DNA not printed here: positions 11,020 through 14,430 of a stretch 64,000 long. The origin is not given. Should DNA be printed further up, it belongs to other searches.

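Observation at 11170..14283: Signal-peptide-less subtilase with RTX nonapeptides and an internally duplicated 150-aa C-terminal module: probable T1SS-secreted protease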

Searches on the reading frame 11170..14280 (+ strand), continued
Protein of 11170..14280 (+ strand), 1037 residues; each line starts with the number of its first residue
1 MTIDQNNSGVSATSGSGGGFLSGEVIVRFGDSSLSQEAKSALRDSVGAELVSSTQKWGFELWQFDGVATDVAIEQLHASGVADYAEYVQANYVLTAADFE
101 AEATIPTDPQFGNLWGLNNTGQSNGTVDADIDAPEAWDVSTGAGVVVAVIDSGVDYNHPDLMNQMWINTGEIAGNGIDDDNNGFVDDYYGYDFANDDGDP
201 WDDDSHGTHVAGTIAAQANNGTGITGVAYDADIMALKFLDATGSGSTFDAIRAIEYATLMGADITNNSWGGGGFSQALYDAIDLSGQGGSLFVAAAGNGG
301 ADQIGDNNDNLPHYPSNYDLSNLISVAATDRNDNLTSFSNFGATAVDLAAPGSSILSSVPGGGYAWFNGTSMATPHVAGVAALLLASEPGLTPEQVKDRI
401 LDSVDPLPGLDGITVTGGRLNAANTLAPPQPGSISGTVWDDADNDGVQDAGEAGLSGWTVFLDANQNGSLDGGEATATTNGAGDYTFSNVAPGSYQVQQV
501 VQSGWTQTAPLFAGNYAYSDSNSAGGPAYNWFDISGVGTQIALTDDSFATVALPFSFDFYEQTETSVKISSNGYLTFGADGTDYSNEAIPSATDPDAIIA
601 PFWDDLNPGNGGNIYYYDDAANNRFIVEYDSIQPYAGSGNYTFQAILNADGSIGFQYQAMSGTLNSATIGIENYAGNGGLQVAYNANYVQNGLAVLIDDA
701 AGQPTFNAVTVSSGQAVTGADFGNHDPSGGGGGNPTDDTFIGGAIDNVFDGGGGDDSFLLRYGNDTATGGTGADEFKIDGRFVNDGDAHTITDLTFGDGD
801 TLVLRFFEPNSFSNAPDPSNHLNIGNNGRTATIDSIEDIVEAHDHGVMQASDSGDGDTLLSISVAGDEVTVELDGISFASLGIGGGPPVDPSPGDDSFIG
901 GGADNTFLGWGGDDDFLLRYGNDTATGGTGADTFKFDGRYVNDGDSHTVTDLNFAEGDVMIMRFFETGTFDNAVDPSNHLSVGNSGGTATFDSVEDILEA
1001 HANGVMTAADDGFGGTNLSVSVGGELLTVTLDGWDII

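Call 10: find_homologous_proteins(query=window:11170-14280:+, max_evalue=0.00001)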
Query window:11170-14280:+ (1037 aa): 7994 proteins with E <= 0.00001 among 8000 candidates; the best 120 are listed.
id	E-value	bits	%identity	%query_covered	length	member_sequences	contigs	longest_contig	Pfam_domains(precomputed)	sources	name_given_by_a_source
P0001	0.0e+0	2080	90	100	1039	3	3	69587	PF22148.2,PF06119.20,PF17210.10,PF00353.26,PF00082.28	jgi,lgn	jgi:subtilisin family serine protease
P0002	0.0e+0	1657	72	100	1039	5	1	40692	PF22148.2,PF06119.20,PF22904.4,PF17210.10,PF00082.28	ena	-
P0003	0.0e+0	1329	60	47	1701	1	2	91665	PF08400.17,PF13715.13,PF22148.2,PF23194.2,PF07210.19,PF16371.13,PF13620.13,PF06119.20,PF17210.10,PF00082.28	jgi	-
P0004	0.0e+0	1167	71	47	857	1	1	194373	PF22148.2,PF17210.10,PF00353.26,PF00082.28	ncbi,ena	-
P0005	0.0e+0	1035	50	39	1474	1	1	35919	PF22148.2,PF00082.28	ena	-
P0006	0.0e+0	1027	55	47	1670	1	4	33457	PF13715.13,PF22148.2,PF04151.22,PF17802.8,PF13620.13,PF06119.20,PF09430.17,PF22904.4,PF17210.10,PF00353.26,PF00082.28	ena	-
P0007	0.0e+0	1027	56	33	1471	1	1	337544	PF22148.2,PF00082.28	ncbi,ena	-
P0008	0.0e+0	1026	56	47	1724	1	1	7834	PF13715.13,PF22148.2,PF20773.6,PF17802.8,PF00775.28,PF13620.13,PF06119.20,PF22904.4,PF17210.10,PF00353.26,PF00082.28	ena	-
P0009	0.0e+0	1024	56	33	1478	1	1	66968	PF22148.2,PF00082.28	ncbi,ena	-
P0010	0.0e+0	1018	54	68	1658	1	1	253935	PF13620.13,PF06119.20,PF17210.10,PF00082.28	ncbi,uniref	ncbi:S8 family serine peptidase [Rhodovulum sp. DZ06]|uniref:S8 family serine peptidase n=1 Tax=Rhod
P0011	0.0e+0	1015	49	40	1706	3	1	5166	PF22073.3,PF22148.2,PF15780.12,PF07610.18,PF22066.3,PF22067.3,PF12371.15,PF06119.20,PF22544.3,PF00041.28,PF00082.28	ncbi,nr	ncbi:MAG TPA: choice-of-anchor D domain-containing protein, partial [Candidatus Marinimicrobia bacte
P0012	3.4e-295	1000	55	47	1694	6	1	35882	PF17802.8,PF00775.28,PF13620.13,PF17210.10,PF00082.28,PF13715.13,PF22148.2,PF04151.22,PF06119.20,PF09430.17,PF22904.4,PF00353.26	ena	-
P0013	4.9e-294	997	55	47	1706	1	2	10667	PF13715.13,PF22148.2,PF20773.6,PF17802.8,PF13620.13,PF06119.20,PF09430.17,PF22904.4,PF17210.10,PF00353.26,PF00082.28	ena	-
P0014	1.9e-280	952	52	48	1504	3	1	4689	PF07495.20,PF17802.8,PF23193.2,PF00775.28,PF13620.13,PF17210.10,PF26745.1,PF00082.28,PF13715.13,PF22148.2,PF20773.6,PF22904.4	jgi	jgi:subtilisin family serine protease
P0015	4.8e-278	944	55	45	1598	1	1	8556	PF13715.13,PF04151.22,PF17802.8,PF13620.13,PF06119.20,PF22904.4,PF17210.10,PF00353.26,PF00082.28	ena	-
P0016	2.6e-277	941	65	64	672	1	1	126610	PF06119.20,PF22904.4,PF17210.10,PF00082.28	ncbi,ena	-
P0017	9.4e-276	936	54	50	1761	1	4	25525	PF13715.13,PF22148.2,PF20773.6,PF00028.24,PF17802.8,PF13620.13,PF06119.20,PF22904.4,PF17210.10,PF00082.28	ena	-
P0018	1.7e-269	915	61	48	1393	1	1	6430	PF22148.2,PF17802.8,PF13620.13,PF06119.20,PF22904.4,PF17210.10,PF00353.26,PF00082.28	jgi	-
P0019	2.8e-265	901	59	48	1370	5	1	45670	PF22148.2,PF17802.8,PF13620.13,PF06119.20,PF22904.4,PF17210.10,PF00082.28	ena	-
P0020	1.7e-262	892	50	68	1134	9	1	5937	PF23657.2,PF13715.13,PF22148.2,PF17802.8,PF00775.28,PF13620.13,PF06119.20,PF22904.4,PF17210.10,PF00082.28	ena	-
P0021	2.0e-259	882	54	49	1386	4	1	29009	PF22148.2,PF17802.8,PF13620.13,PF22904.4,PF17210.10,PF00353.26,PF00082.28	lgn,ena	-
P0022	5.7e-247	841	57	69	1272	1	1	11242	PF22148.2,PF13620.13,PF06119.20,PF17210.10,PF00082.28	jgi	jgi:subtilisin family serine protease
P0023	1.4e-245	836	55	70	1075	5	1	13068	PF22148.2,PF13620.13,PF06119.20,PF17210.10,PF00353.26,PF00082.28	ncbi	ncbi:MAG TPA: S8 family serine peptidase [Chroococcales cyanobacterium]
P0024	1.8e-242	826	57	48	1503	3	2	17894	PF17802.8,PF23193.2,PF00775.28,PF13620.13,PF17210.10,PF00082.28,PF13715.13,PF22148.2,PF04151.22,PF20773.6,PF09430.17,PF22904.4,PF00353.26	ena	-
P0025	3.1e-241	822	55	70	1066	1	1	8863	PF22148.2,PF13620.13,PF06119.20,PF17210.10,PF00353.26,PF00082.28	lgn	-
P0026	1.3e-239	816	55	68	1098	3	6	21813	PF22148.2,PF02018.24,PF13620.13,PF06119.20,PF17210.10,PF00082.28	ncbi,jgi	jgi:subtilisin family serine protease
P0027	2.6e-237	809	50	41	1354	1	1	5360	PF22148.2,PF25788.3,PF00041.28,PF00082.28,PF10179.16,PF16656.12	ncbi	ncbi:MAG: S8 family serine peptidase [Bacteroidota bacterium]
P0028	5.0e-237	808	50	47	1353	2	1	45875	PF13715.13,PF22148.2,PF04151.22,PF20009.5,PF13620.13,PF22904.4,PF17210.10,PF00082.28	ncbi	ncbi:MAG: S8 family serine peptidase [Synechococcus sp.]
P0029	1.9e-234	799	59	41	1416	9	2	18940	PF22148.2,PF13620.13,PF21471.4,PF06119.20,PF17210.10,PF00353.26,PF00082.28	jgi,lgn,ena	-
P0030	4.4e-233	795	52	49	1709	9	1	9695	PF17802.8,PF23193.2,PF00775.28,PF13620.13,PF17210.10,PF00082.28,PF13715.13,PF22148.2,PF04151.22,PF09430.17,PF22904.4,PF00353.26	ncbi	ncbi:MAG: SdrD B-like domain-containing protein [Geitlerinemataceae cyanobacterium]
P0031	1.2e-232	793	53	39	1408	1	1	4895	PF22148.2,PF25059.2,PF00041.28,PF00082.28,PF16656.12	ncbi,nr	ncbi:MAG: S8 family serine peptidase, partial [Chlamydiota bacterium]|nr:S8 family serine peptidase 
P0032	1.5e-231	790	53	47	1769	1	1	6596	PF13715.13,PF22148.2,PF17802.8,PF00775.28,PF13620.13,PF22904.4,PF17210.10,PF00353.26,PF00082.28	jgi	jgi:subtilisin family serine protease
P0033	2.9e-229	782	52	68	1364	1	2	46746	PF13715.13,PF22148.2,PF03160.21,PF17802.8,PF13620.13,PF22904.4,PF17210.10,PF00353.26,PF00082.28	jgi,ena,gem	-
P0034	3.0e-229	782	56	68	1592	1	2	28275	PF17963.8,PF17892.8,PF17803.8,PF06119.20,PF17210.10,PF00353.26,PF00082.28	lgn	-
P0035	6.2e-228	778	51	57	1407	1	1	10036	PF13715.13,PF22148.2,PF20773.6,PF17802.8,PF13620.13,PF22904.4,PF17210.10,PF00082.28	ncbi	ncbi:MAG: S8 family serine peptidase [Leptolyngbyaceae cyanobacterium]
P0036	4.2e-219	749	52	47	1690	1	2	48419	PF07495.20,PF17802.8,PF23193.2,PF00775.28,PF13620.13,PF17210.10,PF00082.28,PF13715.13,PF22148.2,PF02369.23,PF20773.6,PF22904.4,PF00353.26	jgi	jgi:subtilisin family serine protease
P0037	1.0e-217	744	55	47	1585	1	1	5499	PF13715.13,PF22148.2,PF03160.21,PF17802.8,PF13620.13,PF22904.4,PF17210.10,PF00353.26,PF00082.28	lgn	-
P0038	6.7e-217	741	56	48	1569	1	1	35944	PF13715.13,PF22148.2,PF04151.22,PF17802.8,PF23193.2,PF13620.13,PF22904.4,PF17210.10,PF00353.26,PF00082.28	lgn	-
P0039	1.0e-215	737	57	47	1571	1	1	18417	PF13715.13,PF22148.2,PF03160.21,PF17802.8,PF00775.28,PF13620.13,PF09430.17,PF22904.4,PF17210.10,PF00353.26,PF00082.28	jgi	jgi:subtilisin family serine protease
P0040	3.4e-215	736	47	61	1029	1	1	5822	PF17802.8,PF13620.13,PF06119.20,PF22904.4,PF17210.10,PF00082.28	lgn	-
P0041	6.9e-215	735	55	48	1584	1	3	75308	PF13715.13,PF22148.2,PF03160.21,PF17802.8,PF13620.13,PF22904.4,PF17210.10,PF00353.26,PF00082.28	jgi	jgi:subtilisin family serine protease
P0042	4.6e-214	732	60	39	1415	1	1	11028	PF22148.2,PF17802.8,PF13620.13,PF22904.4,PF17210.10,PF00353.26,PF00082.28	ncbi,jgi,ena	jgi:subtilisin family serine protease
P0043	1.7e-211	723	55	47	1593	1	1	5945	PF13715.13,PF22148.2,PF03160.21,PF17802.8,PF13620.13,PF22904.4,PF17210.10,PF00353.26,PF00082.28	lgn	-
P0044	4.0e-211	722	46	63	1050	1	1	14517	PF13620.13,PF22904.4,PF17210.10,PF00082.28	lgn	-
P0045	1.4e-209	717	56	34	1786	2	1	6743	PF00801.27,PF07494.18,PF07610.18,PF25248.1,PF22544.3,PF00082.28,PF18911.7,PF22073.3,PF19190.7,PF22148.2,PF15780.12,PF00404.25,PF12371.15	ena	-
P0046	1.2e-208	714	49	39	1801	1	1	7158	PF19190.7,PF22148.2,PF00082.28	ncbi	-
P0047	2.3e-206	706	51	47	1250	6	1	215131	PF13715.13,PF22148.2,PF17802.8,PF13620.13,PF22904.4,PF17210.10,PF00082.28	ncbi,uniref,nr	ncbi:S8 family serine peptidase [Microseira wollei]|uniref:Peptidase n=1 Tax=Microseira wollei NIES-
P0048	1.1e-204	701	60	52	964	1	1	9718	PF13715.13,PF17802.8,PF13620.13,PF06119.20,PF22904.4,PF17210.10,PF00353.26,PF00082.28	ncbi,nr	ncbi:MAG: S8 family serine peptidase, partial [Symploca sp. SIO2G7]|nr:S8 family serine peptidase [S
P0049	2.3e-203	696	55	42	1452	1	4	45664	PF22148.2,PF24025.2,PF13620.13,PF06119.20,PF22904.4,PF17210.10,PF00353.26,PF00082.28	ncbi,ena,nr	ncbi:MAG: hypothetical protein CMK07_13725 [Ponticaulis sp.]|nr:hypothetical protein [Ponticaulis sp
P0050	5.1e-203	695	49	68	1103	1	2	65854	PF22148.2,PF03160.21,PF06119.20,PF17210.10,PF00353.26,PF00082.28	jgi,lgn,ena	-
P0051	7.3e-199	682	46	62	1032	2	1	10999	PF13620.13,PF17210.10,PF00082.28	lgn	-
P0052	1.0e-198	681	55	48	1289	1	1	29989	PF13715.13,PF22148.2,PF17802.8,PF13620.13,PF22904.4,PF17210.10,PF00353.26,PF00082.28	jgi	jgi:subtilisin family serine protease/Ca2+-binding RTX toxin-like protein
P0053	2.1e-197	677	55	48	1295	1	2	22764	PF13715.13,PF22148.2,PF17802.8,PF00775.28,PF13620.13,PF22904.4,PF17210.10,PF00353.26,PF00082.28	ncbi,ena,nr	ncbi:MAG: S8 family serine peptidase [Crocosphaera sp.]|nr:S8 family serine peptidase [Crocosphaera 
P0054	2.4e-197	677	57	47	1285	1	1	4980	PF13715.13,PF22148.2,PF04151.22,PF17802.8,PF00775.28,PF13620.13,PF22904.4,PF17210.10,PF00353.26,PF00082.28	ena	-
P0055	4.3e-197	676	57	44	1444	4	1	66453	PF07495.20,PF23623.2,PF17802.8,PF00775.28,PF13620.13,PF17210.10,PF00082.28,PF13715.13,PF22148.2,PF22904.4,PF01483.28,PF00353.26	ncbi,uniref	ncbi:S8 family serine peptidase [Aerosakkonemataceae cyanobacterium BLCC-F46]|uniref:S8 family serin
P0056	5.6e-197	675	55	47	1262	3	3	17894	PF13715.13,PF22148.2,PF04151.22,PF17802.8,PF00775.28,PF13620.13,PF22904.4,PF17210.10,PF00353.26,PF00082.28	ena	-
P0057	1.3e-196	674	51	48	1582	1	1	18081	PF13715.13,PF22148.2,PF03160.21,PF17802.8,PF13620.13,PF22904.4,PF17210.10,PF00353.26,PF00082.28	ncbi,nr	ncbi:MAG TPA: hypothetical protein DCZ55_12255 [Cyanobacteria bacterium UBA11371]|nr:hypothetical pr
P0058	2.7e-196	673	50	48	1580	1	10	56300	PF23657.2,PF13715.13,PF22148.2,PF03160.21,PF17802.8,PF13620.13,PF22904.4,PF17210.10,PF00353.26,PF00082.28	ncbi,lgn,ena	-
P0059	5.0e-196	672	-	-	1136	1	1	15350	PF13715.13,PF22148.2,PF17802.8,PF13620.13,PF06119.20,PF22904.4,PF17210.10,PF00082.28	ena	-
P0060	3.5e-194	666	58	40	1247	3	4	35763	PF22148.2,PF13620.13,PF17210.10,PF00353.26,PF00082.28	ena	-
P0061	3.0e-192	660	50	44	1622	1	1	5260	PF22148.2,PF15780.12,PF22544.3,PF00041.28,PF00082.28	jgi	jgi:subtilisin family serine protease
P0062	2.9e-191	656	56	48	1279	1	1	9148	PF22148.2,PF03160.21,PF17802.8,PF13620.13,PF22904.4,PF17210.10,PF01483.28,PF00353.26,PF00082.28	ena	-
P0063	5.9e-191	655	54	48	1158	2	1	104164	PF13715.13,PF22148.2,PF20773.6,PF17802.8,PF13620.13,PF22904.4,PF17210.10,PF00353.26,PF00082.28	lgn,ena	-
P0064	9.5e-191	655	42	71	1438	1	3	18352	PF13715.13,PF22148.2,PF17802.8,PF13620.13,PF22904.4,PF17210.10,PF01483.28,PF00353.26,PF00082.28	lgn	-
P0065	9.9e-190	651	-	-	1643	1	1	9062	PF19190.7,PF16132.12,PF22148.2,PF03160.21,PF00082.28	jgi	jgi:subtilisin family serine protease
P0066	2.2e-188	647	55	40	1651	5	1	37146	PF22073.3,PF22148.2,PF15780.12,PF07610.18,PF22067.3,PF22544.3,PF00041.28,PF00082.28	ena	-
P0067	3.2e-186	640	46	44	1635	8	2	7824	PF19190.7,PF22148.2,PF00082.28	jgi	jgi:subtilisin family serine protease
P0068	6.9e-186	639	53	39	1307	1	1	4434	PF22148.2,PF09458.17,PF06119.20,PF17210.10,PF00082.28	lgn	-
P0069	3.8e-184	633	59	48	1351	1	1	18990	PF22148.2,PF17802.8,PF13620.13,PF22904.4,PF17210.10,PF00353.26,PF00082.28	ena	-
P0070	3.8e-184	633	55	40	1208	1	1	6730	PF22148.2,PF17802.8,PF13620.13,PF06119.20,PF22904.4,PF17210.10,PF00353.26,PF00082.28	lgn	-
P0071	6.2e-184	632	52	39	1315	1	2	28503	PF22148.2,PF09458.17,PF06119.20,PF17210.10,PF00082.28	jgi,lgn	-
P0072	9.1e-184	632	-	-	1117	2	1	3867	PF22148.2,PF00801.27,PF00082.28,PF18911.7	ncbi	ncbi:MAG: hypothetical protein DME19_20385, partial [Verrucomicrobia bacterium]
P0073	5.6e-183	629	50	40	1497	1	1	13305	PF07610.18,PF25249.1,PF22067.3,PF22544.3,PF00082.28,PF22073.3,PF19190.7,PF22148.2,PF15780.12,PF22076.3,PF12371.15,PF06119.20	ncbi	ncbi:MAG TPA: S8 family serine peptidase, partial [Candidatus Eisenbacteria bacterium]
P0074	6.4e-183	629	53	44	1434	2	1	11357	PF07495.20,PF23623.2,PF17802.8,PF00775.28,PF13620.13,PF17210.10,PF00082.28,PF13715.13,PF22148.2,PF22904.4,PF01483.28,PF00353.26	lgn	-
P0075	3.6e-182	626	45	70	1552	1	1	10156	PF09458.17,PF17210.10,PF00082.28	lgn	-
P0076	1.0e-181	625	48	39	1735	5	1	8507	PF19190.7,PF22148.2,PF00082.28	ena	-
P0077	6.9e-181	622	52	48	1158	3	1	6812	PF13715.13,PF22148.2,PF02369.23,PF20773.6,PF17802.8,PF13620.13,PF22904.4,PF17210.10,PF00353.26,PF00082.28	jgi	jgi:subtilisin family serine protease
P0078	3.2e-180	620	57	44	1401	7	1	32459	PF13715.13,PF22148.2,PF17802.8,PF13620.13,PF22904.4,PF17210.10,PF01483.28,PF00353.26,PF00082.28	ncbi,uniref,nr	ncbi:S8 family serine peptidase [Argonema antarcticum]|uniref:S8 family serine peptidase n=1 Tax=Arg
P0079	6.6e-180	619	56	48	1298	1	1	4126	PF13715.13,PF22148.2,PF04151.22,PF17802.8,PF13620.13,PF22904.4,PF17210.10,PF00353.26,PF00082.28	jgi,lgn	jgi:subtilisin family serine protease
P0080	7.2e-179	615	46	66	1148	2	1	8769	PF22148.2,PF14683.13,PF06119.20,PF24108.2,PF17210.10,PF00082.28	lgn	-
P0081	6.6e-178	612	50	39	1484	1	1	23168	PF22073.3,PF22148.2,PF15780.12,PF07610.18,PF22544.3,PF00041.28,PF00082.28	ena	-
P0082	7.6e-177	609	57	48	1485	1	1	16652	PF22148.2,PF20773.6,PF03160.21,PF17802.8,PF13620.13,PF22904.4,PF17210.10,PF00353.26,PF00082.28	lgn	-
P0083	9.7e-177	608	55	48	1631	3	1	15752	PF22148.2,PF20773.6,PF17802.8,PF02018.24,PF13620.13,PF22904.4,PF17210.10,PF00353.26,PF00082.28,PF22943.3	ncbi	-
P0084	8.2e-176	605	46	67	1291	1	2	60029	PF22148.2,PF18962.8,PF13860.13,PF06119.20,PF22544.3,PF00082.28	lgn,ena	-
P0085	1.1e-174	602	57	48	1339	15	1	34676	PF22148.2,PF14339.13,PF17210.10,PF00353.26,PF00082.28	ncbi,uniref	ncbi:MAG: S8 family serine peptidase [Coleofasciculus sp. A1-SPW-01]|uniref:S8 family serine peptida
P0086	1.2e-174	601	53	44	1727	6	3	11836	PF13715.13,PF22148.2,PF03160.21,PF17802.8,PF13620.13,PF22904.4,PF17210.10,PF01483.28,PF00353.26,PF00082.28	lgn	-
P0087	1.3e-174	601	49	39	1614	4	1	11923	PF19190.7,PF22148.2,PF15780.12,PF07610.18,PF13860.13,PF06119.20,PF22544.3,PF00082.28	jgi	jgi:subtilisin family serine protease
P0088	1.3e-174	601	50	40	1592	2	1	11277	PF22148.2,PF22067.3,PF13860.13,PF06119.20,PF22544.3,PF00082.28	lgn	-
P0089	3.7e-174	600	52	47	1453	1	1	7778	PF07495.20,PF17892.8,PF17802.8,PF17803.8,PF00775.28,PF13620.13,PF17210.10,PF00082.28,PF13715.13,PF17963.8,PF20773.6,PF22904.4,PF00353.26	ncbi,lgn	ncbi:MAG: S8 family serine peptidase [Cyanobacteria bacterium P01_F01_bin.150]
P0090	5.6e-174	599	43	61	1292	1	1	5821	PF13620.13,PF06119.20,PF17210.10,PF00082.28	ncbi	-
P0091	1.8e-173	597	51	47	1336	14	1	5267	PF13715.13,PF22148.2,PF20773.6,PF17802.8,PF13620.13,PF22904.4,PF17210.10,PF00082.28,PF07483.17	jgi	jgi:subtilisin family serine protease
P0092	2.3e-173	597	50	40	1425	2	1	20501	PF22148.2,PF15780.12,PF13860.13,PF06119.20,PF22544.3,PF00082.28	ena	-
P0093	4.4e-173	596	47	45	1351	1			PF22148.2,PF15780.12,PF07610.18,PF22076.3,PF25249.1,PF22067.3,PF06119.20,PF22544.3,PF00041.28,PF00082.28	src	-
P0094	4.4e-173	596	48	40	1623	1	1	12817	PF22148.2,PF07610.18,PF06119.20,PF22544.3,PF00082.28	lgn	-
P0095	9.7e-173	595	57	47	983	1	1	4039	PF22148.2,PF13620.13,PF17210.10,PF00082.28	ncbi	ncbi:MAG: S8 family serine peptidase, partial [Cyanobacteria bacterium P01_F01_bin.86]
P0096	9.7e-173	595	54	47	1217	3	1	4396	PF22148.2,PF20773.6,PF17802.8,PF13620.13,PF17210.10,PF00082.28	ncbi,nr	ncbi:MAG: S8 family serine peptidase, partial [Okeania sp. SIO2D1]|nr:S8 family serine peptidase [Ok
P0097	9.6e-172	592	58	27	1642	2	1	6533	PF23657.2,PF17802.8,PF23193.2,PF00775.28,PF13620.13,PF17210.10,PF00082.28,PF13715.13,PF20773.6,PF09430.17,PF22904.4,PF00353.26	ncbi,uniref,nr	ncbi:SdrD B-like domain-containing protein [Zarconia navalis]|uniref:SdrD B-like domain-containing p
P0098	1.5e-171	591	48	41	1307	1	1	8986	PF22073.3,PF19190.7,PF22148.2,PF15780.12,PF06119.20,PF22544.3,PF00041.28,PF00082.28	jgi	jgi:subtilisin family serine protease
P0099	3.0e-171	590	53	36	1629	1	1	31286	PF22148.2,PF13860.13,PF06119.20,PF22544.3,PF00082.28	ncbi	-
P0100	1.9e-170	587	52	41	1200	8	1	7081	PF19190.7,PF06280.19,PF22148.2,PF22076.3,PF00635.33,PF18998.7,PF02470.26,PF22544.3,PF00041.28,PF00082.28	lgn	-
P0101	2.0e-170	587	58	47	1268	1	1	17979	PF22148.2,PF13620.13,PF17210.10,PF00082.28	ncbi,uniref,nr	ncbi:S8 family serine peptidase [Leptothoe sp. PORK10 BA2]|uniref:S8 family serine peptidase n=1 Tax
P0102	1.5e-169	584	51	40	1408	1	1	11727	PF22148.2,PF15780.12,PF13860.13,PF06119.20,PF22544.3,PF00082.28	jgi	jgi:subtilisin family serine protease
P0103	1.5e-168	581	51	47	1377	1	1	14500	PF01839.30,PF22148.2,PF20773.6,PF13517.13,PF17802.8,PF13620.13,PF22904.4,PF17210.10,PF00082.28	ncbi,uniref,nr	ncbi:S8 family serine peptidase [Okeania sp.]|uniref:S8 family serine peptidase n=1 Tax=Okeania sp. 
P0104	2.3e-168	581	48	40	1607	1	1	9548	PF19190.7,PF22148.2,PF15780.12,PF13860.13,PF06119.20,PF22544.3,PF00041.28,PF00082.28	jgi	jgi:subtilisin family serine protease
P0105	7.9e-167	575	48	39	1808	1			PF22148.2,PF15780.12,PF13860.13,PF06119.20,PF22544.3,PF00082.28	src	-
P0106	2.9e-166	574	55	48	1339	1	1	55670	PF22148.2,PF14339.13,PF17210.10,PF00353.26,PF00082.28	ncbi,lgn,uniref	ncbi:S8 family serine peptidase [Coleofasciculus sp. F4-SAH-05]|uniref:S8 family serine peptidase n=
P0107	3.2e-166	573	47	41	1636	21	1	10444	PF22148.2,PF15780.12,PF22067.3,PF13860.13,PF06119.20,PF22544.3,PF00082.28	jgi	-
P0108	3.8e-166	573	56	47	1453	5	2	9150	PF22148.2,PF17210.10,PF00082.28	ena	-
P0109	4.0e-166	573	47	39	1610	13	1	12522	PF22148.2,PF15780.12,PF13860.13,PF06119.20,PF22544.3,PF00041.28,PF00082.28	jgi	jgi:subtilisin family serine protease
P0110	4.1e-166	573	47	40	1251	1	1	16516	PF22148.2,PF15780.12,PF06119.20,PF22544.3,PF00041.28,PF00082.28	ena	-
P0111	4.8e-166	573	57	47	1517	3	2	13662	PF22148.2,PF13620.13,PF17210.10,PF00353.26,PF00082.28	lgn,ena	-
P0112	5.4e-166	573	56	48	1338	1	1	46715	PF22148.2,PF14339.13,PF17210.10,PF00353.26,PF00082.28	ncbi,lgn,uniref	ncbi:MAG: S8 family serine peptidase [Coleofasciculus chthonoplastes F3-SA18-01]|uniref:S8 family se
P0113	6.1e-166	573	47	40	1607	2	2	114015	PF22148.2,PF15780.12,PF13860.13,PF06119.20,PF22544.3,PF00041.28,PF00082.28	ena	-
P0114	1.2e-165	572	55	48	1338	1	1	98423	PF22148.2,PF14339.13,PF17210.10,PF00353.26,PF00082.28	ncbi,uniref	ncbi:S8 family serine peptidase [Coleofasciculus chthonoplastes]|uniref:S8 family serine peptidase n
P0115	1.5e-165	571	49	39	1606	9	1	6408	PF19190.7,PF22148.2,PF15780.12,PF22067.3,PF13860.13,PF06119.20,PF22544.3,PF00041.28,PF00082.28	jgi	jgi:subtilisin family serine protease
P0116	2.2e-165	571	51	39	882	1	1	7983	PF22148.2,PF06119.20,PF22544.3,PF00041.28,PF00082.28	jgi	jgi:subtilisin family serine protease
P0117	3.1e-165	570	49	39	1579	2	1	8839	PF22148.2,PF13860.13,PF06119.20,PF22544.3,PF00082.28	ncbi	-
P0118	6.2e-165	569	55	48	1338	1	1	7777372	PF22148.2,PF14339.13,PF17210.10,PF00353.26,PF00082.28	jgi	jgi:subtilisin family serine protease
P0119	1.7e-164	568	49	39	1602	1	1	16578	PF19190.7,PF22148.2,PF00082.28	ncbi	-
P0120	3.9e-164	567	46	41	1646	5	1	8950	PF19190.7,PF22148.2,PF15780.12,PF22067.3,PF13860.13,PF06119.20,PF22544.3,PF00082.28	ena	-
